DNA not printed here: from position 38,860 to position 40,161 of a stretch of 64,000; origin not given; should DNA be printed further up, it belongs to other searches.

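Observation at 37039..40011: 990-aa secreted protein combining a Zn-PLC/P1-nuclease-like domain with a lamin-tail domain: candidate cell-surface nuclease or phosphodiesterase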

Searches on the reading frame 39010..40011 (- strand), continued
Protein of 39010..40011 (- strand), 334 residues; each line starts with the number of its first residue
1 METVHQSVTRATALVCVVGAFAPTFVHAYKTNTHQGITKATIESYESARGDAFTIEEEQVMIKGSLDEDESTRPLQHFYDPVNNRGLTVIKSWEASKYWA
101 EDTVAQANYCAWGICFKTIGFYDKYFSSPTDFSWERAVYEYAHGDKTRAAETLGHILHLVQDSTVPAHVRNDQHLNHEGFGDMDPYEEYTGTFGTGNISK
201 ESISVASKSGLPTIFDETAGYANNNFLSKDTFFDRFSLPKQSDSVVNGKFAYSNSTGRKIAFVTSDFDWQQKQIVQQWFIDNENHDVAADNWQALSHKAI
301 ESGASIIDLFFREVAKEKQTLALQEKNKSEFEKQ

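Call 35: find_related_loci(query=A1, collection=genome_contigs, flank=6000)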
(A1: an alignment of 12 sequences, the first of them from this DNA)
Query A1 (334 aa) in genome_contigs; peptide patterns used: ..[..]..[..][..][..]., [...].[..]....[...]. (x = any residue, [..] = any of these).
453 stretches matched a pattern; 263 encode a relative of the query (tblastn E <= 1e-3); the best 80 are kept; 79 distinct loci.
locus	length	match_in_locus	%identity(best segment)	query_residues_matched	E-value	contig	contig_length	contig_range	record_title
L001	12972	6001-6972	49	13-332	1e-96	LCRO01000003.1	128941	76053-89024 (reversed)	MAG: Candidatus Adlerbacteria bacterium GW2011_GWA1_54_10 UY83_C0003, whole genome shotgun sequence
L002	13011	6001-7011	48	1-332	2e-94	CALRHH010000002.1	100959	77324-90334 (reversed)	MAG: Candidatus Nomurabacteria bacterium isolate Ike-100m-40 genome assembly, contig: Ike-100-c65, whole genome shotgun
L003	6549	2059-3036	49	1-333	7e-94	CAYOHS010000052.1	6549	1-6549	MAG TPA_asm: uncultured Candidatus Saccharibacteria bacterium isolate SRP278252_co2_71 genome assembly, contig: NODE_252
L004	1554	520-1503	47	10-334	6e-99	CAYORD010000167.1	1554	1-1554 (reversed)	MAG TPA_asm: uncultured Candidatus Saccharibacteria bacterium isolate SRP269290_co4_246 genome assembly, contig: NODE_13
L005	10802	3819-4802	47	10-332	4e-91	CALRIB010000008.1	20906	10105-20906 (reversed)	MAG: Candidatus Nomurabacteria bacterium isolate MaH-09apr19-211 genome assembly, contig: MaH-09apr19-C6035, whole genom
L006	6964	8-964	47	26-333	3e-87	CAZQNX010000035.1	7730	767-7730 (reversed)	MAG TPA_asm: uncultured Candidatus Saccharibacteria bacterium isolate SRP298887_co1_182 genome assembly, contig: NODE_11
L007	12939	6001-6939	44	11-333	4e-80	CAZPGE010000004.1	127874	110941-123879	MAG TPA_asm: uncultured Candidatus Saccharibacteria bacterium isolate ERP113451_co1_69 genome assembly, contig: NODE_58_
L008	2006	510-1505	41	1-330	4e-83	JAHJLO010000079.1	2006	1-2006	MAG: Patescibacteria group bacterium isolate Old_saline.mb.14 Old_saline.mb.14_k141_809807, whole genome shotgun sequenc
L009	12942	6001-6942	41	11-334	2e-79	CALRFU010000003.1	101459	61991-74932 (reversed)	MAG: Candidatus Nomurabacteria bacterium isolate TH-08apr19-232 genome assembly, contig: TH-08apr19-C298, whole genome s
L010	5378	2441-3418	39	2-333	3e-76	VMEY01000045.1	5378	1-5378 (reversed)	MAG: Parcubacteria group bacterium Athens0416_74 Athens041674_scaffold_7893, whole genome shotgun sequence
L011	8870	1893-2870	41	12-329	6e-74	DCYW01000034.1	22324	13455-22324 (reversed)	MAG TPA_asm: Patescibacteria group bacterium UBA2100 UBA2100_contig_6002, whole genome shotgun sequence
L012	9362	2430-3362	43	26-332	9e-71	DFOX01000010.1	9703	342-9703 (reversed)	MAG TPA_asm: Patescibacteria group bacterium UBA3530 UBA3530_contig_9611, whole genome shotgun sequence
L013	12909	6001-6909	39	22-329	6e-68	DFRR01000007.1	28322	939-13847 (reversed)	MAG TPA_asm: Patescibacteria group bacterium UBA3458 UBA3458_contig_3546, whole genome shotgun sequence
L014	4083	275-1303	39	5-332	9e-68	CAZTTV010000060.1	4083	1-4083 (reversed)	MAG TPA_asm: uncultured Candidatus Saccharibacteria bacterium isolate SRP128015_co3_109 genome assembly, contig: NODE_32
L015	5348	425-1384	41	21-329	2e-66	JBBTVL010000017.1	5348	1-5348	MAG: Patescibacteria group bacterium isolate H51-bin144_1 H51_bin144_1_000000000017, whole genome shotgun sequence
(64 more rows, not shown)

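Call 57: search_protein_families(library=pfam, proteins=[P0024, P0026, P0028, P0029, P0030, P0031, P0032, P0034, P0038, P0041], max_evalue=0.01)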
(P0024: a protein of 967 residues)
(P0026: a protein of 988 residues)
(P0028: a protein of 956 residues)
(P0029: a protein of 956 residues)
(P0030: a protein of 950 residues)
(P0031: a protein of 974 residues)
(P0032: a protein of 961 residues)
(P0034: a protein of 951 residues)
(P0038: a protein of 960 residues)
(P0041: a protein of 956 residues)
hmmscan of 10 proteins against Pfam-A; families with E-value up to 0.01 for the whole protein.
P0024 (967 aa): 1 family
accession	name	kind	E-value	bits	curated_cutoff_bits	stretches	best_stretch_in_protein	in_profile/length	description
PF00932.25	LTD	-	4.6e-05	24.2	34.3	1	657-764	6-94/109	Lamin Tail Domain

P0026 (988 aa): 4 families
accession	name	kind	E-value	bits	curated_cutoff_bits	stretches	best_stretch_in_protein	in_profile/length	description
PF19077.6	Big_13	-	3.1e-07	31.3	27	1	493-572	18-102/102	Bacterial Ig-like domain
PF17936.7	Big_6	-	0.00012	22.7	27.6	1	502-568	14-81/83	Bacterial Ig domain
PF00932.25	LTD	-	0.00083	20.2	34.3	1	667-774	6-97/109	Lamin Tail Domain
PF09136.16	Glucodextran_B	-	0.0052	17.1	27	1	489-564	3-76/83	Glucodextranase, domain B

P0028 (956 aa): 2 families
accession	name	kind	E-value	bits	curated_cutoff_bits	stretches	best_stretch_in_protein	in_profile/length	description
PF00932.25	LTD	-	1.4e-05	25.8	34.3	1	637-715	3-75/109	Lamin Tail Domain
PF17936.7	Big_6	-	0.0052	17.4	27.6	0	472-540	8-80/83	Bacterial Ig domain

P0029 (956 aa): 1 family
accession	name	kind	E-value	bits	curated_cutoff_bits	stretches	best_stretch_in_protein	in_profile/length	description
PF00932.25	LTD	-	0.00046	21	34.3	1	639-690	7-56/109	Lamin Tail Domain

P0030 (950 aa): 4 families
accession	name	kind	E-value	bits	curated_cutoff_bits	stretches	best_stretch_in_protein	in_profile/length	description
PF19077.6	Big_13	-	2.8e-07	31.4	27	1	480-557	22-101/102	Bacterial Ig-like domain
PF17936.7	Big_6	-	2.7e-06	28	27.6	1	487-551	15-78/83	Bacterial Ig domain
PF09136.16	Glucodextran_B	-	3.9e-06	27.1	27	1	472-554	4-79/83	Glucodextranase, domain B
PF00932.25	LTD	-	2e-05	25.4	34.3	1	652-747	6-101/109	Lamin Tail Domain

P0031 (974 aa): 0 families

P0032 (961 aa): 2 families
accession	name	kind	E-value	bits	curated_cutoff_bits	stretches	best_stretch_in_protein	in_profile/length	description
PF00932.25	LTD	-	3.1e-06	27.9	34.3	1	646-729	6-74/109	Lamin Tail Domain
PF09136.16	Glucodextran_B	-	0.0064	16.8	27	0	469-550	3-82/83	Glucodextranase, domain B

P0034 (951 aa): 1 family
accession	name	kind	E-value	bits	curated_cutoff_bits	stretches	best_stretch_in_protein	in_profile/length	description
PF00932.25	LTD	-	1.7e-08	35.3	34.3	1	648-748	6-96/109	Lamin Tail Domain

P0038 (960 aa): 2 families
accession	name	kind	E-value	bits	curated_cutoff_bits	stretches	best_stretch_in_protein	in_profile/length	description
PF00932.25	LTD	-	3.4e-09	37.5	34.3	1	656-731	3-74/109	Lamin Tail Domain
PF19077.6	Big_13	-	3e-06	28.1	27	0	626-654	70-98/102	Bacterial Ig-like domain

P0041 (956 aa): 3 families
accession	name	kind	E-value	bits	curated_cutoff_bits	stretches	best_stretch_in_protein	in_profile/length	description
PF00932.25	LTD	-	0.0015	19.3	34.3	1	638-703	6-67/109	Lamin Tail Domain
PF19077.6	Big_13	-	0.0026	18.6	27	0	478-542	31-101/102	Bacterial Ig-like domain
PF09136.16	Glucodextran_B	-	0.0045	17.3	27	0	460-542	3-82/83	Glucodextranase, domain B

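Call 58: list_cluster_members(proteins=[P0023, P0165, P0029, P0033, P0039, P0044, P0063, P0174])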
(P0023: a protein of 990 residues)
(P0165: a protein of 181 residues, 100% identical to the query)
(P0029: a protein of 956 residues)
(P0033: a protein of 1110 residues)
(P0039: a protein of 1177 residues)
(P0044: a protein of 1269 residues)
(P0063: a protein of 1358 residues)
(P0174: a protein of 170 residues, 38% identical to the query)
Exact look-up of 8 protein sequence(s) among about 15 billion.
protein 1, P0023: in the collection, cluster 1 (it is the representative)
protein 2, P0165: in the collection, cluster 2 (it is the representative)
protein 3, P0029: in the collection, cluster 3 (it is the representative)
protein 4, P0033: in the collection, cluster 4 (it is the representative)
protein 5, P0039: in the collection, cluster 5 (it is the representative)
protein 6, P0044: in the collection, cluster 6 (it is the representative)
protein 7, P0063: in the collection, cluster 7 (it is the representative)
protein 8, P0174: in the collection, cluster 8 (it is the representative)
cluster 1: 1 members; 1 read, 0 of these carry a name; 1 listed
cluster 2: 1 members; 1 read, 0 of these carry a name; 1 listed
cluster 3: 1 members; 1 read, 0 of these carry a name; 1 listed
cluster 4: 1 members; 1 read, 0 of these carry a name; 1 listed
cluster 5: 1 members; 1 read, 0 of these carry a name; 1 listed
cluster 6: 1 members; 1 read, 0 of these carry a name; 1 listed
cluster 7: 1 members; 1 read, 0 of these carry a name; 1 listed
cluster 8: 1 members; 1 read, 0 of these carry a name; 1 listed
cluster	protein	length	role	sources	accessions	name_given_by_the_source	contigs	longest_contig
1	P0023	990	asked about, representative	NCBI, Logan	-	-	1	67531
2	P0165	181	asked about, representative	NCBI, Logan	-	-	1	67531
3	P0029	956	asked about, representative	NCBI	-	-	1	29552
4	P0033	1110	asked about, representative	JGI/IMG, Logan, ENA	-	-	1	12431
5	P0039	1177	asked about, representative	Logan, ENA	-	-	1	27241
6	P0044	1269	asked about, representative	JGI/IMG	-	-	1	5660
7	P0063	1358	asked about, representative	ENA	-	-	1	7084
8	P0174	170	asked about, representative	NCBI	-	-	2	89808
